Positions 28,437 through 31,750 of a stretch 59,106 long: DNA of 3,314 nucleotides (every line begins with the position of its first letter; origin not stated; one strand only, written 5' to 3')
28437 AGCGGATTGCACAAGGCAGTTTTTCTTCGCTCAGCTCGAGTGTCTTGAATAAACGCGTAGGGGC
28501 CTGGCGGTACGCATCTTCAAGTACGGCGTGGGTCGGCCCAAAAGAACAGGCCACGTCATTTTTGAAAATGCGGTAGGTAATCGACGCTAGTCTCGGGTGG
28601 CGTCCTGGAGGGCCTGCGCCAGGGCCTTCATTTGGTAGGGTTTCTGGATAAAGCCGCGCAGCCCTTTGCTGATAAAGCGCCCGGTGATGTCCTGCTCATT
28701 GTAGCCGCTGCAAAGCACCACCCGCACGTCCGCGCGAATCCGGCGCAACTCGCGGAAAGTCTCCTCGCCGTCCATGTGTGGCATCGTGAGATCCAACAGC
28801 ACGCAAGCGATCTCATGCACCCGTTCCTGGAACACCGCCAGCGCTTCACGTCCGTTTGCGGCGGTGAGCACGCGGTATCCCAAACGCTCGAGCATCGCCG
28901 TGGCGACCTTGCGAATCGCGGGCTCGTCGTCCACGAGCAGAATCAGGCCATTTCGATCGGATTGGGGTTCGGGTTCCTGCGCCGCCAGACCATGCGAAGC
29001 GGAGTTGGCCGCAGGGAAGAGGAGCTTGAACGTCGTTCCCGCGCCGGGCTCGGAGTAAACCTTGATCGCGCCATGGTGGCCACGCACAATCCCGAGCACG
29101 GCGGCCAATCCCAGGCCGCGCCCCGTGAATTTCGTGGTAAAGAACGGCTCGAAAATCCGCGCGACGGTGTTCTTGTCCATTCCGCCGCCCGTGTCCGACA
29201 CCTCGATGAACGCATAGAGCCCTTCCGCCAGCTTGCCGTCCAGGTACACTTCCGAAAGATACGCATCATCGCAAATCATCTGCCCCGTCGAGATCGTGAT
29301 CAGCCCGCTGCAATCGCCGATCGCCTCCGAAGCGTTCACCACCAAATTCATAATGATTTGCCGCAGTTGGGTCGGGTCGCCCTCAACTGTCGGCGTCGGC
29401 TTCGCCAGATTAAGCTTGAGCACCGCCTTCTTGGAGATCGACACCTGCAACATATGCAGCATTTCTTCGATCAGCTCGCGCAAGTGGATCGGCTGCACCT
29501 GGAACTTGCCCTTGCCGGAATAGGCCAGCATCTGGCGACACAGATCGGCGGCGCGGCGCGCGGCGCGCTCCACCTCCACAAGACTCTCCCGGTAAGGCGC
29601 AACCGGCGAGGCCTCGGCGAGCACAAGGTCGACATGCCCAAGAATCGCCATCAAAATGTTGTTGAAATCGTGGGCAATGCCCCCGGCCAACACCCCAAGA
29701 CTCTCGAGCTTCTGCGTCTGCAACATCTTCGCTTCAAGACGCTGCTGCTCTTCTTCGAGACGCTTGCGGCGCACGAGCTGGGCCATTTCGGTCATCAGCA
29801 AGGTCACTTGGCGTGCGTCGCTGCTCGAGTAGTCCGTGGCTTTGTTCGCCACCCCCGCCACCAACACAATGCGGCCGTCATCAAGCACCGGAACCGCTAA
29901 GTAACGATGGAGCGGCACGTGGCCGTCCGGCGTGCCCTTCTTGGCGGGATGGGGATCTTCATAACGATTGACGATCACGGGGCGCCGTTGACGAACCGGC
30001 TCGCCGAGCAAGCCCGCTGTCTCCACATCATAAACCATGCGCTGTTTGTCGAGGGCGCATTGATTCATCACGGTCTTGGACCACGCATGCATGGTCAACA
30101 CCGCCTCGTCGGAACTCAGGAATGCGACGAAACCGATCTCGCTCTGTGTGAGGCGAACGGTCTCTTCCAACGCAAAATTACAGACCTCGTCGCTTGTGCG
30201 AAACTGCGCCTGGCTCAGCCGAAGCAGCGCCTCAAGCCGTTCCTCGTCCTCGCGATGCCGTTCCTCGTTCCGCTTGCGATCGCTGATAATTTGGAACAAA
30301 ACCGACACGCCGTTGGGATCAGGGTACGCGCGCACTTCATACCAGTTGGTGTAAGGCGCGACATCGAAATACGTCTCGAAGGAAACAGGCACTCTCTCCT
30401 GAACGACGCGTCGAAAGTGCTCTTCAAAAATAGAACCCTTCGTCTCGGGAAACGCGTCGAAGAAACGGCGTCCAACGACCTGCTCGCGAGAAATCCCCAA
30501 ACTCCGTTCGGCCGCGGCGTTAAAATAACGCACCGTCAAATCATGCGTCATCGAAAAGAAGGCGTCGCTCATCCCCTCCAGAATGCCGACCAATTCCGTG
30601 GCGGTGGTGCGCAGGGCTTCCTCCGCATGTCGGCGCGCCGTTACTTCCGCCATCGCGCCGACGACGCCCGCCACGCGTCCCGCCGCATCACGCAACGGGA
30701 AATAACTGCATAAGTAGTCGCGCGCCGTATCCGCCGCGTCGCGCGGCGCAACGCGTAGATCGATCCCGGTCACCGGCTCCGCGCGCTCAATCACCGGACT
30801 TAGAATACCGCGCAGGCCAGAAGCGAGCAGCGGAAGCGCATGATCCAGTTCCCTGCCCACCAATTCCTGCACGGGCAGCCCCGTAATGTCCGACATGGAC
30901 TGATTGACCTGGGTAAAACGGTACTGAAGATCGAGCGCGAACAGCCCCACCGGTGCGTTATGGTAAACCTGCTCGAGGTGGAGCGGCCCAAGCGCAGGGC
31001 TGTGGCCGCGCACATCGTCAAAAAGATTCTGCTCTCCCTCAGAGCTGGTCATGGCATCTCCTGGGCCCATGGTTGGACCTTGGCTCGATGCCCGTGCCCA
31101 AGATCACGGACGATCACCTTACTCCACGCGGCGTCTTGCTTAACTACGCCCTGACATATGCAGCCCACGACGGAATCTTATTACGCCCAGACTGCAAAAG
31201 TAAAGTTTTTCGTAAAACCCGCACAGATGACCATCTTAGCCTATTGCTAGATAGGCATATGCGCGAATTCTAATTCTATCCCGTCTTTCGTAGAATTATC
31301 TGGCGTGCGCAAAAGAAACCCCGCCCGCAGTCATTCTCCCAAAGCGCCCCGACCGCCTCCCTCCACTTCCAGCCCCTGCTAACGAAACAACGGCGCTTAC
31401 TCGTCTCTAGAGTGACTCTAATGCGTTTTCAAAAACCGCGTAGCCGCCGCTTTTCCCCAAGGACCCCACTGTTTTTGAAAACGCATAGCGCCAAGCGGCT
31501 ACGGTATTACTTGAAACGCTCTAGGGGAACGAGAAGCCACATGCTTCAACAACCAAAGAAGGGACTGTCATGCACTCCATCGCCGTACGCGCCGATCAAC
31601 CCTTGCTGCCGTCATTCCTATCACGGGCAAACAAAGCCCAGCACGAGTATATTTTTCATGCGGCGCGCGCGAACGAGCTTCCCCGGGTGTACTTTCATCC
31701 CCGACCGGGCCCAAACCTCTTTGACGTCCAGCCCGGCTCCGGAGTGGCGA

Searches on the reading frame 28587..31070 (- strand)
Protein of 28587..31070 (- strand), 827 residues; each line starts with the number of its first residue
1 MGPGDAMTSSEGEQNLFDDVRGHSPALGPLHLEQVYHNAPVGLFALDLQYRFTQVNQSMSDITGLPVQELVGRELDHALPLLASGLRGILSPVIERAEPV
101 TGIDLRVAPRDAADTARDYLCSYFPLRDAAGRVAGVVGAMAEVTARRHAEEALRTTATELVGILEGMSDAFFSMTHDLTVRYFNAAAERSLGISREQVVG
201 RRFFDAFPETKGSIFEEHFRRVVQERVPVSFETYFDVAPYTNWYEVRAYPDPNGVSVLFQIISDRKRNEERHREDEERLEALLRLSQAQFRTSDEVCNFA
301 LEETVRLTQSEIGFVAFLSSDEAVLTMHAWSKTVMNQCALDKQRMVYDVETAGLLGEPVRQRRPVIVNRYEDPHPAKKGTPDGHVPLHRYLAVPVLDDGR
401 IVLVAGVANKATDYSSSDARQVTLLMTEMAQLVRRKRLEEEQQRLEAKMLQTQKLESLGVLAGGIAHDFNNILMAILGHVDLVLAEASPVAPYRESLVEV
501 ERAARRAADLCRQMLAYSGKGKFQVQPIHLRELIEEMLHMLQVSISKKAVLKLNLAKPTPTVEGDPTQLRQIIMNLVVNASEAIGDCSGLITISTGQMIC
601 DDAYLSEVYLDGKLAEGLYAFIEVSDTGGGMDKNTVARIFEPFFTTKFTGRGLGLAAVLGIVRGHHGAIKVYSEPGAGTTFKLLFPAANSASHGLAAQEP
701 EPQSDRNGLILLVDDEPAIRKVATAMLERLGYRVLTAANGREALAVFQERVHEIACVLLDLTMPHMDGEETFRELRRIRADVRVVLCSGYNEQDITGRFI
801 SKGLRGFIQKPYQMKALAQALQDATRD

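Call 10: search_protein_families(library=pfam, proteins=[window:28587-31070:-])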
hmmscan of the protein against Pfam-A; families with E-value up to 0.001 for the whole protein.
window:28587-31070:- (827 aa): 10 families
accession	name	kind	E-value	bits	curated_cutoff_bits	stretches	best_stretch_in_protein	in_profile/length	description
PF08448.16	PAS_4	-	1.5e-31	109.3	23.1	2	38-147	3-109/110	PAS fold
PF13185.12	GAF_2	-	2.9e-26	92.7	28.6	1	292-433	3-135/136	GAF domain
PF00072.30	Response_reg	-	6.8e-25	87.8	30.2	1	710-821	1-110/111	Response regulator receiver domain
PF00989.32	PAS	-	1.5e-20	73.7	22.6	2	159-226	2-69/113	PAS fold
PF02518.31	HATPase_c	-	4.8e-19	69.3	26.4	1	564-688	1-110/111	Histidine kinase-, DNA gyrase B-, and HSP90-like ATPase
PF13188.13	PAS_8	-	2.3e-12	46.8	21.8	1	32-83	3-55/65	PAS domain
PF13426.13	PAS_9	-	8e-12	45.8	27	1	169-235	2-67/103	PAS domain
PF01590.32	GAF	-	4.4e-07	30.9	22.4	1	295-430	4-130/133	GAF domain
PF13596.12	PAS_10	-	1.7e-05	25.8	22.1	0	34-143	3-105/106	PAS domain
PF00512.31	HisKA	-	3.5e-05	24.2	26.9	1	461-518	5-61/66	His Kinase A (phospho-acceptor) domain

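Call 36: find_encoding_contigs(protein=window:28587-31070:-, flank=1500, max_places=10)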
Protein window:28587-31070:- (827 aa): no gene with exactly this product is on record in the collection.

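Call 37: find_homologous_proteins(query=window:28587-31070:-, max_evalue=1e-30)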
Query window:28587-31070:- (827 aa): 6655 proteins with E <= 1e-30 among 8000 candidates; the best 120 are listed.
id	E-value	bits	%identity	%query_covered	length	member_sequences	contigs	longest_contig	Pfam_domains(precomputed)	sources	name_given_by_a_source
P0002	0.0e+0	1832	100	99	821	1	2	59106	PF13426.14,PF13188.14,PF13185.13,PF01590.33,PF08448.17,PF02518.32,PF00989.32,PF00072.31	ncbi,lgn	-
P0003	3.7e-238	811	54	68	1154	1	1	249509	PF08447.19,PF13426.14,PF00497.26,PF13188.14,PF13185.13,PF01590.33,PF08448.17,PF02518.32,PF00512.32,PF00989.32,PF00072.31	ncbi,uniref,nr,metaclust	ncbi:methyl sulfide methyltransferase-associated sensor [Geobacter sp. OR-1]|uniref:GAF domain-conta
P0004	1.3e-206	707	63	47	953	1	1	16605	PF08447.19,PF13426.14,PF13188.14,PF13185.13,PF08448.17,PF02518.32,PF00512.32,PF00989.32,PF00072.31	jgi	jgi:PAS domain S-box-containing protein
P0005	3.3e-206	705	57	48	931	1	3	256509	PF08447.19,PF13426.14,PF13188.14,PF13185.13,PF08448.17,PF02518.32,PF00512.32,PF00989.32,PF00072.31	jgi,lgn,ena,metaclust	metaclust:\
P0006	1.5e-203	696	57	48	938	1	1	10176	PF08447.19,PF13426.14,PF13188.14,PF13185.13,PF08448.17,PF02518.32,PF00512.32,PF00989.32,PF00072.31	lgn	-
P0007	1.9e-203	696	58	48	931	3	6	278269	PF08447.19,PF13426.14,PF13188.14,PF13185.13,PF08448.17,PF02518.32,PF00512.32,PF00989.32,PF00072.31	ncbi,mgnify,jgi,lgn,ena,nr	ncbi:MAG TPA: PAS domain S-box protein [Candidatus Hydrogenedentes bacterium]|mgnify:FL=1|nr:PAS dom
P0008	9.0e-203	694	55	55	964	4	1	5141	PF13426.14,PF13185.13,PF01590.33,PF08448.17,PF02518.32,PF00072.31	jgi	-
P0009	1.7e-202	693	62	46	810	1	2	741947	PF13426.14,PF13188.14,PF13185.13,PF08448.17,PF02518.32,PF00989.32,PF00072.31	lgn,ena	-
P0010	2.2e-201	689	61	46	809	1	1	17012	PF13426.14,PF13188.14,PF13185.13,PF08448.17,PF02518.32,PF00072.31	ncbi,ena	-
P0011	1.0e-198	680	58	48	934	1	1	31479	PF08447.19,PF13426.14,PF13188.14,PF13185.13,PF08448.17,PF02518.32,PF00512.32,PF00989.32,PF00072.31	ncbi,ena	-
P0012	4.7e-198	678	58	46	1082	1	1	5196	PF08447.19,PF13426.14,PF13188.14,PF13185.13,PF08448.17,PF02518.32,PF00512.32,PF00989.32,PF00072.31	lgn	-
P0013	9.2e-197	674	50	78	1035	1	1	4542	PF13426.14,PF13188.14,PF13185.13,PF02743.25,PF01590.33,PF02518.32,PF00512.32,PF00989.32,PF00072.31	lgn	-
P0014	9.4e-197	674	56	47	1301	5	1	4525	PF08447.19,PF13426.14,PF13188.14,PF13185.13,PF08448.17,PF02518.32,PF00512.32,PF00989.32,PF00072.31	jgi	jgi:PAS domain S-box-containing protein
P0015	9.5e-197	674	61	46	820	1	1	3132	PF13426.14,PF13185.13,PF08448.17,PF02518.32,PF00512.32,PF00072.31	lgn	-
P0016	1.2e-195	670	55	52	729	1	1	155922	PF13185.13,PF01590.33,PF08448.17,PF02518.32,PF00072.31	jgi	-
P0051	4.4e-182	625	42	83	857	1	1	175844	PF13426.14,PF13188.14,PF13185.13,PF24820.2,PF01590.33,PF08448.17,PF02518.32,PF00512.32,PF00989.32,PF00072.31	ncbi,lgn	-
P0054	2.6e-180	620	56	49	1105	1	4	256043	PF08447.19,PF13426.14,PF13188.14,PF13185.13,PF12860.14,PF01590.33,PF08448.17,PF02518.32,PF00512.32,PF00989.32,PF00072.31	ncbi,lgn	-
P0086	1.8e-167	577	42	82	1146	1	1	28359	PF08447.19,PF13426.14,PF13188.14,PF08448.17,PF02518.32,PF11845.14,PF00989.32,PF00072.31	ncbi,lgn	-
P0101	2.1e-164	567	43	82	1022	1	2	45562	PF08447.19,PF13426.14,PF13188.14,PF08448.17,PF02518.32,PF11845.14,PF00512.32,PF00989.32,PF00072.31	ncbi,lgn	-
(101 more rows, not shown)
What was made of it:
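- Tried and rejected: The best histidine-kinase relatives are 54-63% identical over part of the length (call 37).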

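Call 38: find_encoding_contigs(protein=P0002, flank=3000, max_places=6)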
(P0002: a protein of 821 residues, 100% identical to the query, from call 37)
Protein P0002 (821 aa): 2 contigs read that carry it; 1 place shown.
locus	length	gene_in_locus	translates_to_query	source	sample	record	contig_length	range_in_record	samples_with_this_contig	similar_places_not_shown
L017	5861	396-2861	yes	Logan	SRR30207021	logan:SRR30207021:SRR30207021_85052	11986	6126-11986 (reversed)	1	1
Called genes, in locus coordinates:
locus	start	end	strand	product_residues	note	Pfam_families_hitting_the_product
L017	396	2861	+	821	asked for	PF00989:PAS, PF13188:PAS_8 (weak), PF08448:PAS_4, PF00989:PAS, PF08448:PAS_4, PF13185:GAF_2, PF02518:HATPase_c, PF00072:Response_reg, +2 more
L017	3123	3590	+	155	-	PF07963:N_methyl (weak), PF08334:T2SSG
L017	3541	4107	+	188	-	-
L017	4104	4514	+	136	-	-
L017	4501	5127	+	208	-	PF07963:N_methyl (weak), PF11612:T2SSJ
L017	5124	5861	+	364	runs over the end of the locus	PF21687:T2SSK_1st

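Call 42: find_encoding_contigs(protein=P0054, flank=10000, max_places=4)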
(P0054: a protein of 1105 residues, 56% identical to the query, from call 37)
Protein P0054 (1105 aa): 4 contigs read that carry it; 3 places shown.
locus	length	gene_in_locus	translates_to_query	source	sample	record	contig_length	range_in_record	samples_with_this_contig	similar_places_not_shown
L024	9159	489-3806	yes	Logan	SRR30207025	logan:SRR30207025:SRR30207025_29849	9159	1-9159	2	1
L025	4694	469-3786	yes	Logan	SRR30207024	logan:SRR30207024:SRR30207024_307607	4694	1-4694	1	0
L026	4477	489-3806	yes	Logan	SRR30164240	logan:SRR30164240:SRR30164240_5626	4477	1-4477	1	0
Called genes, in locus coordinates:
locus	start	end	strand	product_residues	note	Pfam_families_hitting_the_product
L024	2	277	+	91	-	?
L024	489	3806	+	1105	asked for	PF00989:PAS (weak), PF13188:PAS_8 (weak), PF08448:PAS_4, PF13426:PAS_9, PF01590:GAF, PF13185:GAF_2, PF02518:HATPase_c, PF00072:Response_reg, +7 more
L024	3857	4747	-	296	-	PF13365:Trypsin_2 (faint)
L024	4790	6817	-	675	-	PF00089:Trypsin (weak), PF13365:Trypsin_2, PF00595:PDZ, PF13180:PDZ_2, PF17820:PDZ_6, PF13180:PDZ_2, PF17820:PDZ_6, PF00595:PDZ (weak), +1 more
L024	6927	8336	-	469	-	PF00012:HSP70, PF06723:MreB_Mbl (weak), PF00012:HSP70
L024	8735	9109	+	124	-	PF00903:Glyoxalase (weak)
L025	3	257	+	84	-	?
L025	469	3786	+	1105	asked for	PF00989:PAS (weak), PF13188:PAS_8 (weak), PF08448:PAS_4, PF13426:PAS_9, PF01590:GAF, PF13185:GAF_2, PF02518:HATPase_c, PF00072:Response_reg, +7 more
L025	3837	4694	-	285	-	?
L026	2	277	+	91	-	?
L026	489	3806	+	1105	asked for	PF00989:PAS (weak), PF13188:PAS_8 (weak), PF08448:PAS_4, PF13426:PAS_9, PF01590:GAF, PF13185:GAF_2, PF02518:HATPase_c, PF00072:Response_reg, +7 more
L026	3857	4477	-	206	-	?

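Call 50: find_encoding_contigs(protein=P0051, flank=10000, max_places=4)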
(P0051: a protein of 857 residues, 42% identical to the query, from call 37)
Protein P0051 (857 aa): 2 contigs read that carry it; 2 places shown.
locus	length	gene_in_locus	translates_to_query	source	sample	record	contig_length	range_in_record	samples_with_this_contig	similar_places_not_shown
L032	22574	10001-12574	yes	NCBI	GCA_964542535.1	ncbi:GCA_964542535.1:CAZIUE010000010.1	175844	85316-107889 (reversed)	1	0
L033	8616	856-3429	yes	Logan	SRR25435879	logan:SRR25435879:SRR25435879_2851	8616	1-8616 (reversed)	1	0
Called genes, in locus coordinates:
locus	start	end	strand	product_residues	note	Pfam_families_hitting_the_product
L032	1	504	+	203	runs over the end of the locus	PF00072:Response_reg, PF08281:Sigma70_r4_2 (weak), PF00196:GerE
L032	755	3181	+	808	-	PF08448:PAS_4 (weak), PF13596:PAS_10, PF00989:PAS, PF08447:PAS_3, PF08448:PAS_4, PF13426:PAS_9, PF00990:GGDEF, PF00563:EAL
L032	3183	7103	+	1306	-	PF01339:CheB_methylest, PF03705:CheR_N, PF01739:CheR, PF00989:PAS (faint), PF13426:PAS_9 (faint), PF13596:PAS_10, PF08448:PAS_4 (weak), PF02518:HATPase_c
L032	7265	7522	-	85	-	-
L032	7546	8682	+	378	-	PF12679:ABC2_membrane_2, PF12698:ABC2_membrane_3, PF01061:ABC2_membrane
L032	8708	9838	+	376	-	PF12679:ABC2_membrane_2, PF12698:ABC2_membrane_3, PF01061:ABC2_membrane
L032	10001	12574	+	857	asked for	PF01590:GAF (weak), PF13185:GAF_2, PF00989:PAS, PF13188:PAS_8, PF08448:PAS_4, PF13426:PAS_9, PF02518:HATPase_c, PF00072:Response_reg, +3 more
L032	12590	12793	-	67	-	PF04102:SlyX, PF16808:PKcGMP_CC (weak)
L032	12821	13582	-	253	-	PF13489:Methyltransf_23, PF08241:Methyltransf_11, PF08242:Methyltransf_12, PF13649:Methyltransf_25 (weak), PF13847:Methyltransf_31 (weak)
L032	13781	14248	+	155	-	PF00254:FKBP_C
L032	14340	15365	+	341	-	PF01207:Dus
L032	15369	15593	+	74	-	PF12843:QSregVF_b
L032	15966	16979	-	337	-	PF13439:Glyco_transf_4 (weak), PF00534:Glycos_transf_1, PF13692:Glyco_trans_1_4, PF13524:Glyco_trans_1_2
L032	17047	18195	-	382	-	PF02595:Gly_kinase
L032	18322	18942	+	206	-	PF03458:Gly_transporter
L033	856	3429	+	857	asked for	PF01590:GAF (weak), PF13185:GAF_2, PF00989:PAS, PF13188:PAS_8, PF08448:PAS_4, PF13426:PAS_9, PF02518:HATPase_c, PF00072:Response_reg, +3 more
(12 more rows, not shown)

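Call 72: find_encoding_contigs(protein=P0101, flank=10000, max_places=4)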
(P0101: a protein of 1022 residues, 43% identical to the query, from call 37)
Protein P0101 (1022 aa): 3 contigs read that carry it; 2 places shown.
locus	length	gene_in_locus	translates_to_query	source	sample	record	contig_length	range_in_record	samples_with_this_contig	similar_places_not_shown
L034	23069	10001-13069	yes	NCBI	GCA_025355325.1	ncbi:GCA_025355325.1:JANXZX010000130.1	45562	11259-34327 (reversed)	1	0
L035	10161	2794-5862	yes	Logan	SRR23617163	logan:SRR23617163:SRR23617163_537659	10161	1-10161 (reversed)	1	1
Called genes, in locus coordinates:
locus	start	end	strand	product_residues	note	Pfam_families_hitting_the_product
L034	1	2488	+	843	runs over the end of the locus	PF02743:dCache_1, PF00672:HAMP, PF00512:HisKA, PF02518:HATPase_c, PF00072:Response_reg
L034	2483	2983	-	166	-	PF22381:Staph_reg_Sar_Rot, PF01047:MarR, PF12802:MarR_2, PF13463:HTH_27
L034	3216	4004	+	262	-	PF09339:HTH_IclR, PF01614:IclR_C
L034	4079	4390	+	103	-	PF04341:DUF485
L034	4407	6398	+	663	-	PF00474:SSF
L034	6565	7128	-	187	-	PF00578:AhpC-TSA, PF08534:Redoxin, PF00255:GSHPx (weak), PF00085:Thioredoxin (faint), PF13098:Thioredoxin_2, PF13905:Thioredoxin_8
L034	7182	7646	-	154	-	PF00015:MCPsignal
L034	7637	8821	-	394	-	PF02203:TarH, PF12729:4HB_MCP_1, PF00672:HAMP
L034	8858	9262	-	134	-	PF02001:DUF134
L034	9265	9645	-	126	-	PF02579:Nitro_FeMo-Co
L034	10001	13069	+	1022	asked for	PF11845:Tll0287-like, PF08447:PAS_3, PF08448:PAS_4 (faint), PF00989:PAS, PF13188:PAS_8 (faint), PF13426:PAS_9, PF02518:HATPase_c, PF00072:Response_reg, +1 more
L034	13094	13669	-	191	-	PF02635:DsrE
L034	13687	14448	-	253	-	PF02596:DUF169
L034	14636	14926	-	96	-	PF00226:DnaJ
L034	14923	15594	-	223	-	PF01545:Cation_efflux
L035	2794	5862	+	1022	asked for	PF11845:Tll0287-like, PF08447:PAS_3, PF08448:PAS_4 (faint), PF00989:PAS, PF13188:PAS_8 (faint), PF13426:PAS_9, PF02518:HATPase_c, PF00072:Response_reg, +1 more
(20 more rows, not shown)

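Call 73: find_encoding_contigs(protein=P0086, flank=10000, max_places=4)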
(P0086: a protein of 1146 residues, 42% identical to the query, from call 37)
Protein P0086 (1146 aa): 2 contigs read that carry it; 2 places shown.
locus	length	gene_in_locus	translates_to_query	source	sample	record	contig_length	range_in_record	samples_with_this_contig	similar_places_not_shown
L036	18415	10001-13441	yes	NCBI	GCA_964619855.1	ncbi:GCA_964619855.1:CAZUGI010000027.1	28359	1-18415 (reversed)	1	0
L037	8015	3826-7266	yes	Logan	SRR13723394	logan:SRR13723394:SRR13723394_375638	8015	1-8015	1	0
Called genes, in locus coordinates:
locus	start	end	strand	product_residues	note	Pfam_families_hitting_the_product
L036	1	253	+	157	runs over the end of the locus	PF13690:CheX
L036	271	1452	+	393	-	PF01522:Polysacc_deac_1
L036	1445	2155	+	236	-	-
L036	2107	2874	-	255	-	PF03330:DPBB_1, PF05036:SPOR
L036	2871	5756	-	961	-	PF02743:dCache_1, PF22588:dCache_1_like, PF00989:PAS (weak), PF08448:PAS_4, PF13188:PAS_8 (faint), PF13426:PAS_9 (weak), PF02518:HATPase_c, PF00072:Response_reg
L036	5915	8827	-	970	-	PF00497:SBP_bac_3, PF08447:PAS_3, PF08448:PAS_4 (faint), PF08447:PAS_3, PF00512:HisKA (weak), PF02518:HATPase_c, PF00072:Response_reg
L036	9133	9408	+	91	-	-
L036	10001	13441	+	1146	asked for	PF11845:Tll0287-like, PF08447:PAS_3, PF00989:PAS (weak), PF13426:PAS_9, PF00989:PAS, PF08448:PAS_4, PF02518:HATPase_c, PF00072:Response_reg, +1 more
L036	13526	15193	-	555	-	PF04280:Tim44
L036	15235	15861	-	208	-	PF04536:TPM_phosphatase (faint)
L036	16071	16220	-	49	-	-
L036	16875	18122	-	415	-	PF02743:dCache_1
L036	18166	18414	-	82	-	?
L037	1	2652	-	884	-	?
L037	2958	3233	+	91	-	-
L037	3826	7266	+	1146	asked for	PF11845:Tll0287-like, PF08447:PAS_3, PF00989:PAS (weak), PF13426:PAS_9, PF00989:PAS, PF08448:PAS_4, PF02518:HATPase_c, PF00072:Response_reg, +1 more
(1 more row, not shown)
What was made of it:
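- Tried and rejected: P0051, P0101 and P0086 turned out to be other genomes (calls 50, 72, 73).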

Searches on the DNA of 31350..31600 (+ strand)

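Call 66: search_dna_similar(query=window:31418-31524:+, collection=plasmids, mode=distant, max_evalue=1, max_rows=10)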
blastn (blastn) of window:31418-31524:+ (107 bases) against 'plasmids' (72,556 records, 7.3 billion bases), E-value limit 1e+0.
No match.

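Call 78: search_rna_families(source=window, start=31350, end=31600, threshold=evalue, max_evalue=10)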
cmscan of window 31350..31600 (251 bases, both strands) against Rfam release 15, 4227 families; matches with E-value up to 10: 2.
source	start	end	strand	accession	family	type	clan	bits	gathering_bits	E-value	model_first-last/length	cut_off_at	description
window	31417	31490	-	RF01011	mir-605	Gene; miRNA;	-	22.2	98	0.038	1-82/82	no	mir-605 microRNA precursor family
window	31370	31405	+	RF01057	SAH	Cis-reg; riboswitch;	-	12.7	37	4.8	1-78/78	no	SAH (S-adenosyl-L-homocysteine) riboswitch aptamer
